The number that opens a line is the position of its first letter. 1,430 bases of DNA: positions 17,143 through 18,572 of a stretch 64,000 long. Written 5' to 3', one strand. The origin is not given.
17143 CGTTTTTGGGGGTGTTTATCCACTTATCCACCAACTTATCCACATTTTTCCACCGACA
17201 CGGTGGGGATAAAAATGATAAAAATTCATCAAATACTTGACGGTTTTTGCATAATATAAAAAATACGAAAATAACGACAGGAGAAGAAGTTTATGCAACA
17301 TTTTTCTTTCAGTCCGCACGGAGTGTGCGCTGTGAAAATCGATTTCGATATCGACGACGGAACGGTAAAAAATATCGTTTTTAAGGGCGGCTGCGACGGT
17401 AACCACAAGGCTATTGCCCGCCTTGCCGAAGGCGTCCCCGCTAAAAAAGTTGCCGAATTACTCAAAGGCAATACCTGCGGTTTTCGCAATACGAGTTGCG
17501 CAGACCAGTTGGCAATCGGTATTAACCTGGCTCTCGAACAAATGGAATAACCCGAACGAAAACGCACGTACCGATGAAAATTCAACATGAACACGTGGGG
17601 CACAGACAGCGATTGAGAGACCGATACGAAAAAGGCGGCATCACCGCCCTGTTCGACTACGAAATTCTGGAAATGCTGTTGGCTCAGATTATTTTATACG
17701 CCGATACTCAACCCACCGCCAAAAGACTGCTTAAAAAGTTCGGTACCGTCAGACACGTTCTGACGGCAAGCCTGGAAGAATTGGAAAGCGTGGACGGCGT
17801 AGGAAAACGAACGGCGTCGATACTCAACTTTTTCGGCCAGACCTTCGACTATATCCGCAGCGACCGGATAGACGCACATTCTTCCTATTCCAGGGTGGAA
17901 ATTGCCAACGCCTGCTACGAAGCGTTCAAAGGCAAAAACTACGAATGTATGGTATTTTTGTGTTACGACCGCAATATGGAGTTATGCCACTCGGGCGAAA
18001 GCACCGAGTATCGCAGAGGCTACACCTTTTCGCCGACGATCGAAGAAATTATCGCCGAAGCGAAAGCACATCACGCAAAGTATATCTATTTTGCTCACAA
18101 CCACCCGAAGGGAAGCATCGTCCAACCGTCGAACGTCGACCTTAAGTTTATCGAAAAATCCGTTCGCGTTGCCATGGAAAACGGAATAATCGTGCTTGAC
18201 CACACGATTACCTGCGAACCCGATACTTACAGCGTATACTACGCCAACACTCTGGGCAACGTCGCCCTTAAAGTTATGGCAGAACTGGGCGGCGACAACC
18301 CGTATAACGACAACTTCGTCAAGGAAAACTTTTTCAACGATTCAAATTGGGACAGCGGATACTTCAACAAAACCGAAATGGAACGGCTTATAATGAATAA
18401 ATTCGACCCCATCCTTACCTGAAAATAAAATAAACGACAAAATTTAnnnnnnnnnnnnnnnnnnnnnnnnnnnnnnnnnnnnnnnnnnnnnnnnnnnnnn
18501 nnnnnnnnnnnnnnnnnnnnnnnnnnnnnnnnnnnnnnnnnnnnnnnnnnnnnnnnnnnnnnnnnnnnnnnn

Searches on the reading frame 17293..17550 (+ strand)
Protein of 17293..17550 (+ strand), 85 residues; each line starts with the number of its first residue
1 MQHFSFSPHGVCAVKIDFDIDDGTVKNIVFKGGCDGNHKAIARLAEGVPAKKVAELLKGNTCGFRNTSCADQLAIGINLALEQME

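Call 6: search_protein_families(library=pfam, proteins=[window:17293-17550:+])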
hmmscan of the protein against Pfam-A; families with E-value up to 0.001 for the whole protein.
window:17293-17550:+ (85 aa): 1 family
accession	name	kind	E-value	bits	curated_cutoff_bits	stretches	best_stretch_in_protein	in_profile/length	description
PF12637.14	TSCPD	-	5.9e-23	81.4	22.8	1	8-78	8-85/88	TSCPD domain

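Call 8: find_homologous_proteins(query=window:17293-17547:+)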
Query window:17293-17547:+ (85 aa): 48 proteins with E <= 0.001 among 48 candidates.
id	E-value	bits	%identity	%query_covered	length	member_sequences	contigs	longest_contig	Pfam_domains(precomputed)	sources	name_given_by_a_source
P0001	1.3e-49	183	98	100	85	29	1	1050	PF12637.15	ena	-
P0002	2.8e-41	156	86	100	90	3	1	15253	PF12637.15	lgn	-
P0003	1.3e-30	122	68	95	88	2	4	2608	PF12637.15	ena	-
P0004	2.1e-28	115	65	94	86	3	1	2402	PF12637.15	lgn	-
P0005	1.7e-26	109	61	93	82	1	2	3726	PF12637.15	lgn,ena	-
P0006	2.5e-26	109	67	93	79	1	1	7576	PF12637.15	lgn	-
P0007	4.1e-26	108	59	93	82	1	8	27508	PF12637.15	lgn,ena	-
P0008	4.7e-26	108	59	96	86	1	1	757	PF12637.15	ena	-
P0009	4.8e-26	108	62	95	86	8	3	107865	PF12637.15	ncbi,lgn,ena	-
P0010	1.5e-25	106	58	93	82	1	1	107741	PF12637.15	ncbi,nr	ncbi:MAG: TIGR03905 family TSCPD domain-containing protein [Clostridia bacterium]|nr:TIGR03905 famil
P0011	2.0e-25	106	58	94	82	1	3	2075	PF12637.15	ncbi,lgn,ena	-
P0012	3.1e-25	105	60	94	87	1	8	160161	PF12637.15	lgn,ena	-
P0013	3.1e-25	105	56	95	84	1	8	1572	PF12637.15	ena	-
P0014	1.6e-24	103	59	96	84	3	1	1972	PF12637.15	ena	-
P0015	1.9e-24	103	54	95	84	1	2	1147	PF12637.15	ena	-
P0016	2.1e-24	103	59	94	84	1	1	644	PF12637.15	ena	-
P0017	9.9e-24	101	53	95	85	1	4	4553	PF12637.15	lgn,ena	-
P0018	1.2e-23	100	57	95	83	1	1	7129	PF12637.15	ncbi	-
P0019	3.8e-23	99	57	98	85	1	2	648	PF12637.15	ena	-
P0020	4.7e-23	98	54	95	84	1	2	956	PF12637.15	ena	-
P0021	9.9e-23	97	53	95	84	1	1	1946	PF12637.15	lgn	-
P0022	1.6e-22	97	52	98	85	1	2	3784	PF12637.15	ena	-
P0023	2.1e-22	96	52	98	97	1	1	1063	PF12637.15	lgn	-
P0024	4.0e-22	95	54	95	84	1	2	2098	PF12637.15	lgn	-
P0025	4.1e-22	95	54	95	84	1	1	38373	PF12637.15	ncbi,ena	-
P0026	4.5e-22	95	54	100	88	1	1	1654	PF12637.15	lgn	-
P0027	9.1e-22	94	50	94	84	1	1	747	PF12637.15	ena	-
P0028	9.7e-22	94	53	98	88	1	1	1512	PF12637.15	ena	-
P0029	1.4e-21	94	53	98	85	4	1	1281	PF12637.15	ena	-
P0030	2.7e-21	93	53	94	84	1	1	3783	PF12637.15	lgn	-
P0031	3.4e-21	92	51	98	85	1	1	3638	PF12637.15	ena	-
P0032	3.9e-21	92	51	92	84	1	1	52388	PF12637.15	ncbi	-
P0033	4.1e-21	92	48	98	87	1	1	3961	PF12637.15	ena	-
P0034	4.1e-21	92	48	98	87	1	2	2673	PF12637.15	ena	-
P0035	1.5e-20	90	51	96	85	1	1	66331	PF12637.15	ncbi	-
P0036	1.7e-20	90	51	92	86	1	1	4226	PF12637.15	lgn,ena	-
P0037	1.9e-20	90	50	96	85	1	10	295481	PF12637.15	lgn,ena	-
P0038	1.9e-20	90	50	92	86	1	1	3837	PF12637.15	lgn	-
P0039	3.0e-20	89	51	94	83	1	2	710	PF12637.15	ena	-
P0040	3.2e-20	89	49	96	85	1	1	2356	PF12637.15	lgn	-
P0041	4.7e-20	89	50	94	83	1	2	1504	PF12637.15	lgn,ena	-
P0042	6.5e-20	88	49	95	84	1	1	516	PF12637.15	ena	-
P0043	7.7e-20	88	49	100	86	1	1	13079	PF12637.15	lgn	-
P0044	8.7e-20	88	49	96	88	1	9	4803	PF12637.15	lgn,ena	-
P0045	9.4e-20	88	49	96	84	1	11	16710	PF12637.15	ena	-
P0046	2.0e-19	87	49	94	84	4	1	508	PF12637.15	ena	-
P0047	1.6e-17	81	48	93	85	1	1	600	PF12637.15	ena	-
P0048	1.9e-16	77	53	87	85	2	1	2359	PF12637.15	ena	-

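Call 11: find_related_loci(query=A1, collection=genome_contigs, flank=4000)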
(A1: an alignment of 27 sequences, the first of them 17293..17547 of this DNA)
Query A1 (85 aa) in genome_contigs; peptide patterns used: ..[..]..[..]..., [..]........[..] (x = any residue, [..] = any of these).
600 stretches matched a pattern (row limit reached: there are more); 596 encode a relative of the query (tblastn E <= 1e-3); the best 80 are kept; 80 distinct loci.
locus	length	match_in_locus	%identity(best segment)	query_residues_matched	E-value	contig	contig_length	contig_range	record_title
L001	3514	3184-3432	64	1-82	4e-32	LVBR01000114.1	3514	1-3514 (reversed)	MAG: Acholeplasmatales bacterium Tener_01 Tener_01_contig_284462, whole genome shotgun sequence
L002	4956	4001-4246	59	4-85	2e-31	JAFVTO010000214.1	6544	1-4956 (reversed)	MAG: Clostridia bacterium isolate RGIG5382 Sheep_Colon-3__c869356, whole genome shotgun sequence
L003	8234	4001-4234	56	1-78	1e-30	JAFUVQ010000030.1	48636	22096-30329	MAG: Eubacterium sp. isolate RGIG4867 Roe_deer_Rumen-1__c6804, whole genome shotgun sequence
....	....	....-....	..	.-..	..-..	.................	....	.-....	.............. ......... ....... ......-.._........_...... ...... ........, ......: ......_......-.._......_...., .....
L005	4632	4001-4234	64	1-78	1e-30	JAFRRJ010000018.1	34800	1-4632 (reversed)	MAG: Clostridiales bacterium isolate RGIG2731 Goat_Omasum-4__c127573, whole genome shotgun sequence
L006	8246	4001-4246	60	1-82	9e-30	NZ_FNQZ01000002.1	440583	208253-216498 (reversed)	Pseudobutyrivibrio sp. ACV-2, whole genome shotgun sequence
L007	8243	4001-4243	58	1-81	2e-29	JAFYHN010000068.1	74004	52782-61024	MAG: Eubacterium sp. isolate RGIG7096 Water_buffalos_Abomasum-1__c417698, whole genome shotgun sequence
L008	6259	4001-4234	62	3-80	1e-29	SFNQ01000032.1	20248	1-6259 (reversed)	MAG: Clostridiales bacterium isolate W2P7.006 Contig779, whole genome shotgun sequence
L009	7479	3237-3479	56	3-83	3e-29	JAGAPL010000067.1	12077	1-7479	MAG: Clostridia bacterium isolate RGIG8654 Water_deer_Cecum.Co__c609746, whole genome shotgun sequence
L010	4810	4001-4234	59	1-78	3e-29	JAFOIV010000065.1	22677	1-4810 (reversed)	MAG: Eubacterium sp. isolate RGIG507 Dairy_cattle_Duodenum-2__c300414, whole genome shotgun sequence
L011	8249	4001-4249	57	1-83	4e-29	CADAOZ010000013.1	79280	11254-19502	MAG: uncultured Lachnospiraceae bacterium isolate RUG13495 genome assembly, contig: RUG13495_asm_13, whole genome shotgu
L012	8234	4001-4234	59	1-78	3e-29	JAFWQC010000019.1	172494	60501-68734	MAG: Clostridiales bacterium isolate RGIG5968 Sheep_Omasum-2__c147662, whole genome shotgun sequence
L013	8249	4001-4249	58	1-83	3e-29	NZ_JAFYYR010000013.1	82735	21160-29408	MAG: Pseudobutyrivibrio sp. isolate RGIG7542 Water_buffalos_Omasum-1__c226159, whole genome shotgun sequence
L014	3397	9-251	54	3-83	2e-28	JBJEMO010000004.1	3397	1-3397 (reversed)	MAG: Bilifractor sp. isolate SARD05_bin.031 NODE_10219_length_3397_cov_6.842908, whole genome shotgun sequence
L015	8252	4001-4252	54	3-85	2e-28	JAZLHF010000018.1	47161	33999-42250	MAG: Anaerovoracaceae bacterium isolate T1900044985_TA20190047.MAGScoT_cleanbin_000013 SGB_4155_k141_622815, whole genom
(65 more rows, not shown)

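Call 14: find_encoding_contigs(protein=P0002, flank=8000, max_places=4)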
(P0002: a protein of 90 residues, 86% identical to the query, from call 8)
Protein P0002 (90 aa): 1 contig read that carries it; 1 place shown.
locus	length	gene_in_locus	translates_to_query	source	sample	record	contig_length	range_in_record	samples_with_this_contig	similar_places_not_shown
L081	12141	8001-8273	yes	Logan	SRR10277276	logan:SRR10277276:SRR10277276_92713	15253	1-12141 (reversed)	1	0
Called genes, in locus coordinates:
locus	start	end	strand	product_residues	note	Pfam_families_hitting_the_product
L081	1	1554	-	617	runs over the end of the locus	PF00664:ABC_membrane, PF02463:SMC_N (faint), PF00005:ABC_tran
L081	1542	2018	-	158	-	PF12802:MarR_2, PF01047:MarR, PF01325:Fe_dep_repress (weak)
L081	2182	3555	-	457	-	PF00171:Aldedh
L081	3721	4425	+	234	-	PF03575:Peptidase_S51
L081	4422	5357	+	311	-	PF03547:Mem_trans, PF01758:SBF (weak)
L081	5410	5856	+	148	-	PF00692:dUTPase, PF22769:DCD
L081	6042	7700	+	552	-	PF02690:Na_Pi_cotrans, PF01895:PhoU (weak)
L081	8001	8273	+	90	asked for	PF12637:TSCPD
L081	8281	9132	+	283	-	PF20582:UPF0758_N (faint), PF12826:HHH_2 (weak), PF14520:HHH_5 (weak), PF04002:RadC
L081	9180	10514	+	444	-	PF04389:Peptidase_M28 (weak), PF01546:Peptidase_M20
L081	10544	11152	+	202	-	PF13353:Fer4_12 (weak), PF04055:Radical_SAM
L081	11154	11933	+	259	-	PF01026:TatD_DNase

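Call 15: find_encoding_contigs(protein=P0001, flank=8000, max_places=4)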
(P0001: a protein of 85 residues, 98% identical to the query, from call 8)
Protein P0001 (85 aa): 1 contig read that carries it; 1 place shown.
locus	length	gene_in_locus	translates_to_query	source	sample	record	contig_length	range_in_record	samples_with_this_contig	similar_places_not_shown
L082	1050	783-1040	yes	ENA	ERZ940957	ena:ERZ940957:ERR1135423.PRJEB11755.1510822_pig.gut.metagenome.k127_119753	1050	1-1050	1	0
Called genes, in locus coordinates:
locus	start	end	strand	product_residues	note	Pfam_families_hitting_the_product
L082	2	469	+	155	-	?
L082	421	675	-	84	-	-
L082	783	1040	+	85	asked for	PF12637:TSCPD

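Call 18: find_related_loci(query=window:17293-17547:+, collection=metagenome_contigs, flank=5000)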
Query window:17293-17547:+ (85 aa) in metagenome_contigs; peptide patterns used: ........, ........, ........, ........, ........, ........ (x = any residue, [..] = any of these).
337 stretches matched a pattern; 106 encode a relative of the query (tblastn E <= 1e-3); the best 80 are kept; 80 distinct loci.
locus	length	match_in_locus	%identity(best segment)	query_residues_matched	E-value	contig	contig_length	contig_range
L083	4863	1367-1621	100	1-85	1e-54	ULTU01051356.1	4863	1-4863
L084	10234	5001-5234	64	1-78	1e-29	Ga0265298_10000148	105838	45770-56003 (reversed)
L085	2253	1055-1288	63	1-78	3e-29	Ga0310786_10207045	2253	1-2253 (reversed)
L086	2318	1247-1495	51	1-83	2e-29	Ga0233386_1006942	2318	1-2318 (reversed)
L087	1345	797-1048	56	1-83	4e-29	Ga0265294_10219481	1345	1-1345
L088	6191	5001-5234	62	1-78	6e-29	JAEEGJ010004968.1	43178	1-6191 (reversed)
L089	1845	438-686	54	1-83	2e-28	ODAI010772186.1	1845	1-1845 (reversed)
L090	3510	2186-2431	54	3-84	5e-28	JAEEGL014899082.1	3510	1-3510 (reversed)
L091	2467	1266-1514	53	1-83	8e-28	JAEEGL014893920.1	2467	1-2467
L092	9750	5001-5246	56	1-81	2e-27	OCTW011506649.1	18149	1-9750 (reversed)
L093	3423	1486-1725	61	6-85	2e-27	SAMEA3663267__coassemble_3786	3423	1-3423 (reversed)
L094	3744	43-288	52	3-84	3e-27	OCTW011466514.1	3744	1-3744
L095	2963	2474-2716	54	3-83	3e-27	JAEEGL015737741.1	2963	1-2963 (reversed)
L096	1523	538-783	54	1-83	3e-27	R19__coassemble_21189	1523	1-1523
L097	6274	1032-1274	54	3-83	3e-27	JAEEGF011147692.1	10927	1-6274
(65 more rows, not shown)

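Call 20: find_encoding_contigs(protein=P0003, flank=5000, max_places=3)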
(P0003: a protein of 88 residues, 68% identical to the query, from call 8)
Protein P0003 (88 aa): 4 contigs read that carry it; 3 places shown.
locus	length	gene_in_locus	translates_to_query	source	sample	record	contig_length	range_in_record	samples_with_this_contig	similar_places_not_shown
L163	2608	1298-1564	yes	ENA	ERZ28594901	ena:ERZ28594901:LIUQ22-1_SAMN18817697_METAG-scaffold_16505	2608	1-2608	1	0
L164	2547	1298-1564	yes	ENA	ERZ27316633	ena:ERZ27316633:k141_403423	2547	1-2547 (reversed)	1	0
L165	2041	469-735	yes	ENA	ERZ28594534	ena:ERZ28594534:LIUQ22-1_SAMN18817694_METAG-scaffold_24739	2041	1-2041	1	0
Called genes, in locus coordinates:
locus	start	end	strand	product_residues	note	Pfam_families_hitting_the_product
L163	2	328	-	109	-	?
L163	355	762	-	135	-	PF01575:MaoC_dehydratas, PF13452:FAS1_DH_region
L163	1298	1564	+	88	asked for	PF12637:TSCPD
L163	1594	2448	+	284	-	PF20582:UPF0758_N, PF14520:HHH_5 (weak), PF12826:HHH_2 (weak), PF04002:RadC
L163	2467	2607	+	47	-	?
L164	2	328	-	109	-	?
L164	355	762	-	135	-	PF01575:MaoC_dehydratas, PF13452:FAS1_DH_region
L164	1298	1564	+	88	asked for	PF12637:TSCPD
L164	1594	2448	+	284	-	PF20582:UPF0758_N, PF14520:HHH_5 (weak), PF12826:HHH_2 (weak), PF04002:RadC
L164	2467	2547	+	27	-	?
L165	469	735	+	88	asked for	PF12637:TSCPD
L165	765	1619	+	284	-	PF20582:UPF0758_N, PF14520:HHH_5 (weak), PF12826:HHH_2 (weak), PF04002:RadC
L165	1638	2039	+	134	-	?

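Call 21: find_encoding_contigs(protein=P0006, flank=6000, max_places=3)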
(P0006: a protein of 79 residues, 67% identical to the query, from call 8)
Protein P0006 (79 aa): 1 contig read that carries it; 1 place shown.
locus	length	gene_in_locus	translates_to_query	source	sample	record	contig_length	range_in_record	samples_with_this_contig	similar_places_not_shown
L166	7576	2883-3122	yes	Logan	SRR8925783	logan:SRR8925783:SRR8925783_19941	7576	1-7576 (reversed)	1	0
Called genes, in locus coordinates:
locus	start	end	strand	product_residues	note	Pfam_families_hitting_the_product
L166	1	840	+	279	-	?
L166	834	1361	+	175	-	PF04608:PgpA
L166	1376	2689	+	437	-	-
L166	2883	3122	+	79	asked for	PF12637:TSCPD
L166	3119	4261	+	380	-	PF00438:S-AdoMet_synt_N, PF02772:S-AdoMet_synt_M, PF02773:S-AdoMet_synt_C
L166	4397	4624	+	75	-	PF03840:SecG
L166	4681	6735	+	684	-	PF08206:OB_RNB, PF17876:CSD2, PF00773:RNB, PF00575:S1 (weak)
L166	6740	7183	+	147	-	PF01668:SmpB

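Call 22: find_encoding_contigs(protein=P0004, flank=5000, max_places=3)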
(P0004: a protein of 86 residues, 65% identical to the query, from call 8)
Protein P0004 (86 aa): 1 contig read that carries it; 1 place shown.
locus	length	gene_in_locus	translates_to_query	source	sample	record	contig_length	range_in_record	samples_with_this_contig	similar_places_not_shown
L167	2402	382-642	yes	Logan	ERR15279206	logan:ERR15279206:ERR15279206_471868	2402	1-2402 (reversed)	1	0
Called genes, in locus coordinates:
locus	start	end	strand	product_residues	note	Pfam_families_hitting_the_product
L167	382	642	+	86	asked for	PF12637:TSCPD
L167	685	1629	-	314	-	-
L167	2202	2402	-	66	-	?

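Call 65: search_protein_families(library=ncbifam, proteins=[window:17293-17550:+], max_evalue=0.00001)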
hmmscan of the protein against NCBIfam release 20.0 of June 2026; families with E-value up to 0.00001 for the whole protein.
window:17293-17550:+ (85 aa): 1 family
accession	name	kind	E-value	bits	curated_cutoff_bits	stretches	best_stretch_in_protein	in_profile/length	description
TIGR03905.1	TIGR03905_4_Cys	hypoth_equivalog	3.2e-27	94.8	67.7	1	5-77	2-74/78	TIGR03905 family TSCPD domain-containing protein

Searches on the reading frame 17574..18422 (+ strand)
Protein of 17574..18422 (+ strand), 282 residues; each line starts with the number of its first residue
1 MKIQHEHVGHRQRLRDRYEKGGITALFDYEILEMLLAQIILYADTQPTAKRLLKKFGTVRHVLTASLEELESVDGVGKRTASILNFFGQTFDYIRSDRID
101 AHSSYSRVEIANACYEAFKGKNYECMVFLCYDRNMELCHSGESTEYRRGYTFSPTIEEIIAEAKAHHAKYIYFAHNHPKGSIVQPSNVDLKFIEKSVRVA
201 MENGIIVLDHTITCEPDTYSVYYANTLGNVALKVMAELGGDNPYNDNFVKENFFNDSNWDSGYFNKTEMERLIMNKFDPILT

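Call 6: search_protein_families(library=pfam, proteins=[window:17574-18422:+])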
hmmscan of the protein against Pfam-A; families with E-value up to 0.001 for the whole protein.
window:17574-18422:+ (282 aa): 5 families
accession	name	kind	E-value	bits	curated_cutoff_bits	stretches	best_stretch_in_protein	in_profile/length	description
PF04002.20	RadC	-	5.1e-13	49.4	22.1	1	109-221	6-116/121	RadC-like JAB domain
PF12826.13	HHH_2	-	3.4e-08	34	27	1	48-88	15-56/64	Helix-hairpin-helix motif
PF20582.4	UPF0758_N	-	1.7e-05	25.2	27.1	1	10-81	6-76/77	UPF0758 N-terminal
PF14520.12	HHH_5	-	6.4e-05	23.8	27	1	48-81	14-48/57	Helix-hairpin-helix domain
PF00633.29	HHH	-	0.0006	20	24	0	62-81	5-24/30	Helix-hairpin-helix motif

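Call 39: find_homologous_proteins(query=window:17574-18419:+)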
Query window:17574-18419:+ (282 aa): 6 proteins with E <= 0.001 among 609 candidates.
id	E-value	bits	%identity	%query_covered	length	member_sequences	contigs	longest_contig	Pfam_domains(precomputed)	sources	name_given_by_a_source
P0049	3.3e-186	635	99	100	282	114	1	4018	PF12826.14,PF04002.21,PF20582.5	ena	-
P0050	2.7e-120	419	65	100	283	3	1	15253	PF12826.14,PF04002.21,PF14520.13,PF20582.5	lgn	-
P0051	4.6e-73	264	47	99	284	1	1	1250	PF12826.14,PF04002.21,PF14520.13,PF20582.5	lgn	-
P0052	1.4e-72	263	48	99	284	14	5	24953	PF12826.14,PF04002.21,PF14520.13,PF20582.5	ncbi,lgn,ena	-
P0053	1.0e-54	204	39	100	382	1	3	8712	PF12826.14,PF04002.21,PF20582.5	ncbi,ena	-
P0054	1.2e-53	201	39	100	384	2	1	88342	PF12826.14,PF04002.21,PF20582.5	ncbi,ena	-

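Call 40: find_encoding_contigs(protein=P0052, flank=6000, max_places=4)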
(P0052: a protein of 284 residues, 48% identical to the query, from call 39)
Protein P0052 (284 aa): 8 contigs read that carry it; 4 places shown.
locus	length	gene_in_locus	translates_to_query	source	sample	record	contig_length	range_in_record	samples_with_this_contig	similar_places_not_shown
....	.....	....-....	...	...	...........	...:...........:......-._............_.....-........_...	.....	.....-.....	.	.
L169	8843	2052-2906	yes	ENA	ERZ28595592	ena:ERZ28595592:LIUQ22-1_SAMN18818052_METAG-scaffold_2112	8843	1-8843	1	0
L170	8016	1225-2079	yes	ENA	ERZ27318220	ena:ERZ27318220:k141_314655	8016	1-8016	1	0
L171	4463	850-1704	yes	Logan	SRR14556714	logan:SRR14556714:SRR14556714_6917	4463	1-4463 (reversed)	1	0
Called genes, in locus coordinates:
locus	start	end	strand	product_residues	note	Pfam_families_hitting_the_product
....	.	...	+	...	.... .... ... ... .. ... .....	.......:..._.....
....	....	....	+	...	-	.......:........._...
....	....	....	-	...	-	-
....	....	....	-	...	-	-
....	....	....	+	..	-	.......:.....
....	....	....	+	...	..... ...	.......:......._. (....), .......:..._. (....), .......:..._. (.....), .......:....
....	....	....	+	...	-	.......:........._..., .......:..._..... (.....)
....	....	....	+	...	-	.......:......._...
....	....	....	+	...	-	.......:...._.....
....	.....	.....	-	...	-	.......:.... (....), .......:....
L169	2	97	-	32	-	?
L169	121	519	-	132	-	-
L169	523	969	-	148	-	-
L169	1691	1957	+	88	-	PF12637:TSCPD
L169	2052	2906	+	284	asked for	PF20582:UPF0758_N (weak), PF12826:HHH_2 (weak), PF14520:HHH_5 (faint), PF04002:RadC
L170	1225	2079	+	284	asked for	PF20582:UPF0758_N (weak), PF12826:HHH_2 (weak), PF14520:HHH_5 (faint), PF04002:RadC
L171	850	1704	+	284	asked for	PF20582:UPF0758_N (weak), PF12826:HHH_2 (weak), PF14520:HHH_5 (faint), PF04002:RadC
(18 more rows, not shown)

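Call 41: find_encoding_contigs(protein=P0054, flank=6000, max_places=3)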
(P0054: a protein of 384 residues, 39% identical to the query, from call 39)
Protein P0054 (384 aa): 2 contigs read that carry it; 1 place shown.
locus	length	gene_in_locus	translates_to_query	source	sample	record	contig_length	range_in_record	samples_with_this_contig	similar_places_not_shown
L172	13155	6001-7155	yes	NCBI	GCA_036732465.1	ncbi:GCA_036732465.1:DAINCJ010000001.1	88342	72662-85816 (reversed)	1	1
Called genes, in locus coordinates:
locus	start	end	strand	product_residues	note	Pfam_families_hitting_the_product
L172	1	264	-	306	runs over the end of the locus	PF02779:Transket_pyr, PF02780:Transketolase_C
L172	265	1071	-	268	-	PF00456:Transketolase_N, PF00676:E1_dh, PF13292:DXP_synthase_N (weak)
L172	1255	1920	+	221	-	PF03167:UDG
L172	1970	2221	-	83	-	PF01084:Ribosomal_S18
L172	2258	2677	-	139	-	PF00436:SSB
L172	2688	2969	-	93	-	PF01250:Ribosomal_S6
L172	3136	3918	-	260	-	PF01026:TatD_DNase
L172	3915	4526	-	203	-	PF04055:Radical_SAM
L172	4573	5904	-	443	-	PF04389:Peptidase_M28 (faint), PF01546:Peptidase_M20, PF07687:M20_dimer (weak)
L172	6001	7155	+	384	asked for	PF20582:UPF0758_N, PF12826:HHH_2 (weak), PF04002:RadC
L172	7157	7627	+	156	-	-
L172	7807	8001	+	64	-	-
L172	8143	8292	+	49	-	-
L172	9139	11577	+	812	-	PF00133:tRNA-synt_1, PF09334:tRNA-synt_1g, PF13603:tRNA-synt_1_2, PF00133:tRNA-synt_1, PF08264:Anticodon_1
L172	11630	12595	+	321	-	-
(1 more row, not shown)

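Call 42: find_encoding_contigs(protein=P0053, flank=6000, max_places=3)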
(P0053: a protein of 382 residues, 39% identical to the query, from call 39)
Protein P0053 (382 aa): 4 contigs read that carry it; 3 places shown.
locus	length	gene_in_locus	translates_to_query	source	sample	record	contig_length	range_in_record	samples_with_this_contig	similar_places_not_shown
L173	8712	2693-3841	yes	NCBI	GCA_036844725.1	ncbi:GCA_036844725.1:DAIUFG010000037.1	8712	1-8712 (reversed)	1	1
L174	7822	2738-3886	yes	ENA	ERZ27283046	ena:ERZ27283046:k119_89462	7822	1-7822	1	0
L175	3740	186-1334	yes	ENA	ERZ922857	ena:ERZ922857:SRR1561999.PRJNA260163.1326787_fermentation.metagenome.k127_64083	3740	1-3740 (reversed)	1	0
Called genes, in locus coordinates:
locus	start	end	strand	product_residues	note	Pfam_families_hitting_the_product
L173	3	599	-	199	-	?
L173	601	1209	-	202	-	PF04055:Radical_SAM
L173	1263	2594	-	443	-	PF04389:Peptidase_M28 (weak), PF01546:Peptidase_M20, PF07687:M20_dimer (weak)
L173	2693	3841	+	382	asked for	PF20582:UPF0758_N, PF12826:HHH_2 (weak), PF04002:RadC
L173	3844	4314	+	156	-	-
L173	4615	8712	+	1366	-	?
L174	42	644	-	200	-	PF01026:TatD_DNase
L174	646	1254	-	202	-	PF04055:Radical_SAM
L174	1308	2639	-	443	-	PF04389:Peptidase_M28 (weak), PF01546:Peptidase_M20, PF07687:M20_dimer (weak)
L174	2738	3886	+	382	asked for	PF20582:UPF0758_N, PF12826:HHH_2 (weak), PF04002:RadC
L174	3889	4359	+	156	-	-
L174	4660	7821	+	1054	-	?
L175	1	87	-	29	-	?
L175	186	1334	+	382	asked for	PF20582:UPF0758_N, PF12826:HHH_2 (weak), PF04002:RadC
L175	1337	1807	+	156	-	-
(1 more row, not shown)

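Call 48: find_encoding_contigs(protein=P0051, flank=3000, max_places=3)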
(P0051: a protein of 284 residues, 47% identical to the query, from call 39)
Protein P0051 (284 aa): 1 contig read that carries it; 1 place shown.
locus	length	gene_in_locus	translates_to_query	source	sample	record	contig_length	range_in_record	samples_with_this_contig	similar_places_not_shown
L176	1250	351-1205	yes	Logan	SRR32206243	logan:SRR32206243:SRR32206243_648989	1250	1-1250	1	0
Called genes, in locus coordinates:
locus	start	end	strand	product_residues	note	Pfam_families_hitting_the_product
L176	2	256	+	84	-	?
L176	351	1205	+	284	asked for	PF20582:UPF0758_N (faint), PF12826:HHH_2 (weak), PF14520:HHH_5 (weak), PF04002:RadC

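Call 65: search_protein_families(library=ncbifam, proteins=[window:17574-18422:+], max_evalue=0.00001)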
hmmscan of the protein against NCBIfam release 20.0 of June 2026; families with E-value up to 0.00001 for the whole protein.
window:17574-18422:+ (282 aa): 4 families
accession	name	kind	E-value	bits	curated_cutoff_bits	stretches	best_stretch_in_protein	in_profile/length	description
NF000642.1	PRK00024.1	equivalog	7.7e-26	91.1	180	1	15-221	1-206/212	RadC family protein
TIGR00608.1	radc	subfamily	4.3e-22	78.9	133.85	1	13-221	1-212/218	RadC family protein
NF010337.0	PRK13766.1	equivalog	6.2e-08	31.2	610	1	48-83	735-770/781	Hef nuclease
NF011262.0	PRK14668.1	equivalog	2.3e-06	26.3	544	1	48-84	537-573/577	excinuclease ABC subunit C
